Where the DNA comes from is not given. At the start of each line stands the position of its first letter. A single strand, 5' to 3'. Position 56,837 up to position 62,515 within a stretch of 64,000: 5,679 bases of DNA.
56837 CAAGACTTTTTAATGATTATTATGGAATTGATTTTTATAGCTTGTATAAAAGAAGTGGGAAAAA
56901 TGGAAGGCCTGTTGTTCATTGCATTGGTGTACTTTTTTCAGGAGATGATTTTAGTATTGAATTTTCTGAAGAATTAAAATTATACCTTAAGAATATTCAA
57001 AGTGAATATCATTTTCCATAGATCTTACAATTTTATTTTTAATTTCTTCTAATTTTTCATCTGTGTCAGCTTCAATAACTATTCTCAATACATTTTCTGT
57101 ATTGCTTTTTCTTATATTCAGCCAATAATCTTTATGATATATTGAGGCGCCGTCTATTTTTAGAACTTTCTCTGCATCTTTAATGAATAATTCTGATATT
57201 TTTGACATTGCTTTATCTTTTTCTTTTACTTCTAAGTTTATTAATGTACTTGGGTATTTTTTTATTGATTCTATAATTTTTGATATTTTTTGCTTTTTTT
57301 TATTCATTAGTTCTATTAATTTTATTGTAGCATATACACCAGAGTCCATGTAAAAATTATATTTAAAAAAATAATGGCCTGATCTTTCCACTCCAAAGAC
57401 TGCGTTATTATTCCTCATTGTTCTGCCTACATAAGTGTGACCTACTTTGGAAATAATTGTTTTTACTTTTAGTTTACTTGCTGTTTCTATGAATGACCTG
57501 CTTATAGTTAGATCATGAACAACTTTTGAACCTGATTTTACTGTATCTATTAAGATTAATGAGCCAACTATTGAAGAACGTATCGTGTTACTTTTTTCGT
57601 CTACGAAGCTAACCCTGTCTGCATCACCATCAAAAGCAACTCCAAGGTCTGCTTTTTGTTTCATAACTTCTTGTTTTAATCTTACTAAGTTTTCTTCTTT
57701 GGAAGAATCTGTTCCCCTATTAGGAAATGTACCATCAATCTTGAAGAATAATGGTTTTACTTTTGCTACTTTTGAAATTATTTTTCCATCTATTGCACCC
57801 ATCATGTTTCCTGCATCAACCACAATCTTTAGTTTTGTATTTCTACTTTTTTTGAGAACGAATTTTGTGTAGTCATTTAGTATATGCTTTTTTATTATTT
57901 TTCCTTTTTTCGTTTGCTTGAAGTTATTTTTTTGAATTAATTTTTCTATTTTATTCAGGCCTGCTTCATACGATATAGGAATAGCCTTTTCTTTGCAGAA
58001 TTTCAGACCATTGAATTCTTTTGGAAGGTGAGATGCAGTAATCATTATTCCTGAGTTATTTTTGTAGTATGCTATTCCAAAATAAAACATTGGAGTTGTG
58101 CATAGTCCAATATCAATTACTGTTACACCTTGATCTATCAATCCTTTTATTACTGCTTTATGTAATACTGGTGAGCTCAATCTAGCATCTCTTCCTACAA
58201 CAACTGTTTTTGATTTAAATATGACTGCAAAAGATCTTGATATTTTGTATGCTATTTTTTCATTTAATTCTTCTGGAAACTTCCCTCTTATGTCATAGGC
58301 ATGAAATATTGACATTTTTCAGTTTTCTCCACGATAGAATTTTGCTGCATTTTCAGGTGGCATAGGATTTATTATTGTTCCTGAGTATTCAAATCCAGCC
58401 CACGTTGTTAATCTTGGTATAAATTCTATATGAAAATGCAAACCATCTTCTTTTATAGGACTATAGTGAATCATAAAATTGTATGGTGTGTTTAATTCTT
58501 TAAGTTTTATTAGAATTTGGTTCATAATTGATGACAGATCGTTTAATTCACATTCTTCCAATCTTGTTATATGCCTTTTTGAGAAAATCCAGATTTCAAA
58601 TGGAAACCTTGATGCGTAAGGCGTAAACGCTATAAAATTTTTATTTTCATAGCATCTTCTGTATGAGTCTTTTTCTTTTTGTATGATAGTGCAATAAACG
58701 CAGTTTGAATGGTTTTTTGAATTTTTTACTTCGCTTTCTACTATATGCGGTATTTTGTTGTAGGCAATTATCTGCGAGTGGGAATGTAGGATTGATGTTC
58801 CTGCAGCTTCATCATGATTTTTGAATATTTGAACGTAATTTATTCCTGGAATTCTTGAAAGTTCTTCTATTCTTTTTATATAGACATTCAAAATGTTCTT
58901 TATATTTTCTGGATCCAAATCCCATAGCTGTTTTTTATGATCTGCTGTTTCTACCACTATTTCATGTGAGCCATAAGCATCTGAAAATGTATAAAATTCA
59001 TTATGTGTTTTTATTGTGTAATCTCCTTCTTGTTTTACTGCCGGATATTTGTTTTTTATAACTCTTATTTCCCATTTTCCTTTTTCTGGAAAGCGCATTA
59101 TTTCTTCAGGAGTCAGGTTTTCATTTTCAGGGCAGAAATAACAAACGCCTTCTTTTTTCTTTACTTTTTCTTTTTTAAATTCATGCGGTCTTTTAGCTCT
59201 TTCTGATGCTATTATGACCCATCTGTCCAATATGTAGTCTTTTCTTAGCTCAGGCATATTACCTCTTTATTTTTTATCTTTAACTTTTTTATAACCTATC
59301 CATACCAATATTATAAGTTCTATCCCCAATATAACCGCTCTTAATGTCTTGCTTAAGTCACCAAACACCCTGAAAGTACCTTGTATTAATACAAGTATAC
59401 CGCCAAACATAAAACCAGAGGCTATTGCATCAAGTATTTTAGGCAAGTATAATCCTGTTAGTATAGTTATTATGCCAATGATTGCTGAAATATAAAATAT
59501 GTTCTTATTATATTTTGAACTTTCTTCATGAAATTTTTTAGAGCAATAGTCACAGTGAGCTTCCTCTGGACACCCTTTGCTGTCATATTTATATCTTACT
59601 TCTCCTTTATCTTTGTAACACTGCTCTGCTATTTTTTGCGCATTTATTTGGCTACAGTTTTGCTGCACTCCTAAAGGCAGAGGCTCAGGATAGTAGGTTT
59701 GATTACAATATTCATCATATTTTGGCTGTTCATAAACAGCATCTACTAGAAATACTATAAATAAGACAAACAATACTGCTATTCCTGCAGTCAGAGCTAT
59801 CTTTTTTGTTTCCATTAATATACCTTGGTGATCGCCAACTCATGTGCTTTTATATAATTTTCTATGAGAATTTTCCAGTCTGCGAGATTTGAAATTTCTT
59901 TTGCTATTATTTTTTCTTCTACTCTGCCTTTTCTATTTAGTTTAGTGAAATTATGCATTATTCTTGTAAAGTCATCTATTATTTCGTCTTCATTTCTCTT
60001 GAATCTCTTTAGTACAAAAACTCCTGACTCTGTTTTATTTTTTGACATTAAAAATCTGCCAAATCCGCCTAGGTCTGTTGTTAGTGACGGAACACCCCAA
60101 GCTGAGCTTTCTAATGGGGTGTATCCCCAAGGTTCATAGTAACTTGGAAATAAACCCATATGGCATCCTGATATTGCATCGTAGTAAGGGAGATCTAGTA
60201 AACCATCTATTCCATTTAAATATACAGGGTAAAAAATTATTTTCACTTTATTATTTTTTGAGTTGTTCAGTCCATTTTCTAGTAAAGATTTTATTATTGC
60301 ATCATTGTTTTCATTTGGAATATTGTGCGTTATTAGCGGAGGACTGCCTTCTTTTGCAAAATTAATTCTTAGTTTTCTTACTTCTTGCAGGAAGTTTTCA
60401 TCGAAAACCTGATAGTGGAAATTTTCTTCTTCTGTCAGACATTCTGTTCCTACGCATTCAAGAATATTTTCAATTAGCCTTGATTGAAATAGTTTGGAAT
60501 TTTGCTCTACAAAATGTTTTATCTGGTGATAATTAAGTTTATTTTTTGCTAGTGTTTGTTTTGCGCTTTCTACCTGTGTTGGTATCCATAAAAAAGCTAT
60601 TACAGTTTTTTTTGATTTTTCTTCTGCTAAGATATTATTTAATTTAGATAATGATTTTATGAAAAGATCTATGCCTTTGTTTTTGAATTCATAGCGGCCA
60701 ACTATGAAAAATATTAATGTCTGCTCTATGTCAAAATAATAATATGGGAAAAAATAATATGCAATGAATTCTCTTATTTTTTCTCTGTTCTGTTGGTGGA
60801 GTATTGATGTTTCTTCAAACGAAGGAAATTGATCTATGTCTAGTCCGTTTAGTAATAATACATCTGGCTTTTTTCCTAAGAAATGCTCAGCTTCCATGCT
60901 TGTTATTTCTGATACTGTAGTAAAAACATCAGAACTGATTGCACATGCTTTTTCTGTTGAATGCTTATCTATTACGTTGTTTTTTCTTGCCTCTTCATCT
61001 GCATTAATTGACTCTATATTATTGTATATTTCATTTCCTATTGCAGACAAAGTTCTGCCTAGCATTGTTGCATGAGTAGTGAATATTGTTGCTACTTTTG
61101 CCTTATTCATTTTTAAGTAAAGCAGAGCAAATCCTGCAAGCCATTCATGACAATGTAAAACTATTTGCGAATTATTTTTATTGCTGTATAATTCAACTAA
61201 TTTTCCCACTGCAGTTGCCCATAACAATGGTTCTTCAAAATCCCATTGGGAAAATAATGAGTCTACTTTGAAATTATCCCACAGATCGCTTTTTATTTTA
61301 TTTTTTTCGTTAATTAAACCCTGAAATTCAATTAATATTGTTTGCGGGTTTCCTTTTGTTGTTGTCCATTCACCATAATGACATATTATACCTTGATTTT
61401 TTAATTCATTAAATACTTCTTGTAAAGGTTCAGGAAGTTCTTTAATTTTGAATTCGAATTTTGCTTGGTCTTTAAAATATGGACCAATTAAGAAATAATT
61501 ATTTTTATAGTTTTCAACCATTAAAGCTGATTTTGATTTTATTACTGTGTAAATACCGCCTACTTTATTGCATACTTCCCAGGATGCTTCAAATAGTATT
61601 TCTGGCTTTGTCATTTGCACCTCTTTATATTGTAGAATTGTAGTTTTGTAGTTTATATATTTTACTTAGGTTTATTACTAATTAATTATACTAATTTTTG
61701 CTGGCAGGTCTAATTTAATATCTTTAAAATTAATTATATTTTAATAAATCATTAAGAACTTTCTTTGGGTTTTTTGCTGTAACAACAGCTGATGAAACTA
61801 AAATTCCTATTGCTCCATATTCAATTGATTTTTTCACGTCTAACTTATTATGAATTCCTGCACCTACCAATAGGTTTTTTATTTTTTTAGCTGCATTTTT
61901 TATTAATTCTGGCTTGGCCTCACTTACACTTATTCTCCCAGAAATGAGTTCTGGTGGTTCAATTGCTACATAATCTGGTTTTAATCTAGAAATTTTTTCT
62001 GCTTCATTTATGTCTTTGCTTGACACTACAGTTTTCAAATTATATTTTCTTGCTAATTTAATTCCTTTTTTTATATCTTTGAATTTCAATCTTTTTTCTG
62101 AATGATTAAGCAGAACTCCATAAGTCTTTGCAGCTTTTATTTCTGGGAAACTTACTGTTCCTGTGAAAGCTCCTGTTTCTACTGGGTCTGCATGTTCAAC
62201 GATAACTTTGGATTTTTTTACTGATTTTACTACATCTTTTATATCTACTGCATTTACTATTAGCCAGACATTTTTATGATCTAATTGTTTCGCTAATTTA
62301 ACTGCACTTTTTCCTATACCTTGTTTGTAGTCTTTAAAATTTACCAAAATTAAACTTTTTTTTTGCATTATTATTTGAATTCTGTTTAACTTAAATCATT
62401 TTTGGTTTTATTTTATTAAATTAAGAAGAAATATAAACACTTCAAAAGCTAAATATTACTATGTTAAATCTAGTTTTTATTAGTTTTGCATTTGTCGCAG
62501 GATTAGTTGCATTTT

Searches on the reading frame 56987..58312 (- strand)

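Call 29: search_protein_families(library=pfam, proteins=[window:56987-58312:-], max_evalue=0.001)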
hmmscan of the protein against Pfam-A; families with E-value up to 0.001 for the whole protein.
window:56987-58312:- (441 aa): 4 families
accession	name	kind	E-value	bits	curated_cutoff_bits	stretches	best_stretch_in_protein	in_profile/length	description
PF02878.22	PGM_PMM_I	-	7.5e-36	123.3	22.5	1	2-131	3-136/138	Phosphoglucomutase/phosphomannomutase, alpha/beta/alpha domain I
PF02880.22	PGM_PMM_III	-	1e-20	74.4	20.7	1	259-353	20-115/115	Phosphoglucomutase/phosphomannomutase, alpha/beta/alpha domain III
PF02879.22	PGM_PMM_II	-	3.4e-15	56.9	29.3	1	152-240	12-102/103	Phosphoglucomutase/phosphomannomutase, alpha/beta/alpha domain II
PF00408.26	PGM_PMM_IV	-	3.9e-15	56.1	23.1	1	357-430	1-67/68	Phosphoglucomutase/phosphomannomutase, C-terminal domain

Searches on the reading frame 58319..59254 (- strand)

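Call 28: search_protein_families(library=pfam, proteins=[window:58319-59254:-], max_evalue=0.01)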
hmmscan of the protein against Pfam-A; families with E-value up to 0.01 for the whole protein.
window:58319-59254:- (311 aa): 6 families
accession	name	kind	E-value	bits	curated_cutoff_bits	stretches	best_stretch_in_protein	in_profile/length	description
PF01087.27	GalP_UDP_transf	-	4.5e-22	79.8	22.1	1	4-169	15-184/184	Galactose-1-phosphate uridyl transferase, N-terminal domain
PF16268.10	DUF4921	-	3.3e-12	46.5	28.5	1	95-302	168-388/425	Domain of unknown function (DUF4921)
PF16285.10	DUF4931_N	-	2.6e-10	40.9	24.1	1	78-167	36-123/124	Domain of unknown function (DUF4931) N-terminal domain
PF02744.22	GalP_UDP_tr_C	-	7.7e-08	32.7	29.2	1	186-277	16-118/165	Galactose-1-phosphate uridyl transferase, C-terminal domain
PF11969.13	DcpS_C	-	0.00027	21.8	24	1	184-276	1-99/114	Scavenger mRNA decapping enzyme C-term binding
PF01230.28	HIT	-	0.0014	19.6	21.5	0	200-253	8-64/98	HIT domain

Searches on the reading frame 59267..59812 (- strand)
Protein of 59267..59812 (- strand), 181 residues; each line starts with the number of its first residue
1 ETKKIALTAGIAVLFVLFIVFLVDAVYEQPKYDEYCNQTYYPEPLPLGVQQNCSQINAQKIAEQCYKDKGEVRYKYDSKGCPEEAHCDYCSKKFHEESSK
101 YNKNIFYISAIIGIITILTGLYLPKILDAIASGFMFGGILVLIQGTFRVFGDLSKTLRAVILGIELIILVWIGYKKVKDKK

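Call 28: search_protein_families(library=pfam, proteins=[window:59267-59812:-], max_evalue=0.01)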
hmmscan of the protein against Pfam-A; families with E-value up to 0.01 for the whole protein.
window:59267-59812:- (181 aa): 1 family
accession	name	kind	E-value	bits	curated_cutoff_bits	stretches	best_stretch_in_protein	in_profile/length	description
PF14897.12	EpsG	-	8.6e-06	25.5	30.1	1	3-177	166-315/326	EpsG family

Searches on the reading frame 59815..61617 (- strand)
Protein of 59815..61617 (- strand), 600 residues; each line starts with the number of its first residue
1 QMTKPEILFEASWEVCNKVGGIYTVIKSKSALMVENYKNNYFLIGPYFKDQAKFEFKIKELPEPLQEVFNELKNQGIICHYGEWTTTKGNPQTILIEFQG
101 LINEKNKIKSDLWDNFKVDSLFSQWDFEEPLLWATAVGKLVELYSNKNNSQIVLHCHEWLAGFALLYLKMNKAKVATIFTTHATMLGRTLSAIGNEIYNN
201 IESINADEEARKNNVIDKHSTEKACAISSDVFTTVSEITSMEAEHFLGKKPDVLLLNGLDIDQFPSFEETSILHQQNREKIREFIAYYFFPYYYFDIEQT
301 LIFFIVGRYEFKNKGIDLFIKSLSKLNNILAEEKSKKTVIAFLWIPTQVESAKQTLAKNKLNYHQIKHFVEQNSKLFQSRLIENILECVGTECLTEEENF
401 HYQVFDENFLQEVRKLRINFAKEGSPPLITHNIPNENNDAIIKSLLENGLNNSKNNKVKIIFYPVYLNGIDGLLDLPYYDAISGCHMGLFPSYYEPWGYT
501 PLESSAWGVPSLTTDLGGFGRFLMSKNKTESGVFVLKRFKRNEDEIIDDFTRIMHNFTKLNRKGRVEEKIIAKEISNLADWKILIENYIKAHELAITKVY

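Call 29: search_protein_families(library=pfam, proteins=[window:59815-61617:-], max_evalue=0.001)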
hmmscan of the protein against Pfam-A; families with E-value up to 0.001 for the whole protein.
window:59815-61617:- (600 aa): 4 families
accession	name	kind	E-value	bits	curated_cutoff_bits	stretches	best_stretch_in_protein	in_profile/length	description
PF05693.19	Glycogen_syn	-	5.3e-155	518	27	1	10-600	1-587/639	Glycogen synthase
PF08323.17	Glyco_transf_5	-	1.2e-08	35.4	22.7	1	12-242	6-223/239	Starch synthase catalytic domain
PF00534.26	Glycos_transf_1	-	1.4e-08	34.9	26.4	1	483-556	91-158/172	Glycosyl transferases group 1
PF13692.12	Glyco_trans_1_4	-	9.2e-07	29.6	27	1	480-535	72-124/142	Glycosyl transferases group 1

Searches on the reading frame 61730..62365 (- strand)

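Call 28: search_protein_families(library=pfam, proteins=[window:61730-62365:-], max_evalue=0.01)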
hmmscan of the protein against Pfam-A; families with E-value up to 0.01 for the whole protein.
window:61730-62365:- (211 aa): 3 families
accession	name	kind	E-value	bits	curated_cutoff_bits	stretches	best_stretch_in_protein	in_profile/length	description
PF00121.24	TIM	-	1.7e-23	83.9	20.1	1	5-203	2-241/245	Triosephosphate isomerase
PF00218.27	IGPS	-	0.00027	20.7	27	1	97-206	146-253/254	Indole-3-glycerol phosphate synthase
PF05690.20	ThiG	-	0.00086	19.2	23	1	164-202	177-215/247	Thiazole biosynthesis protein ThiG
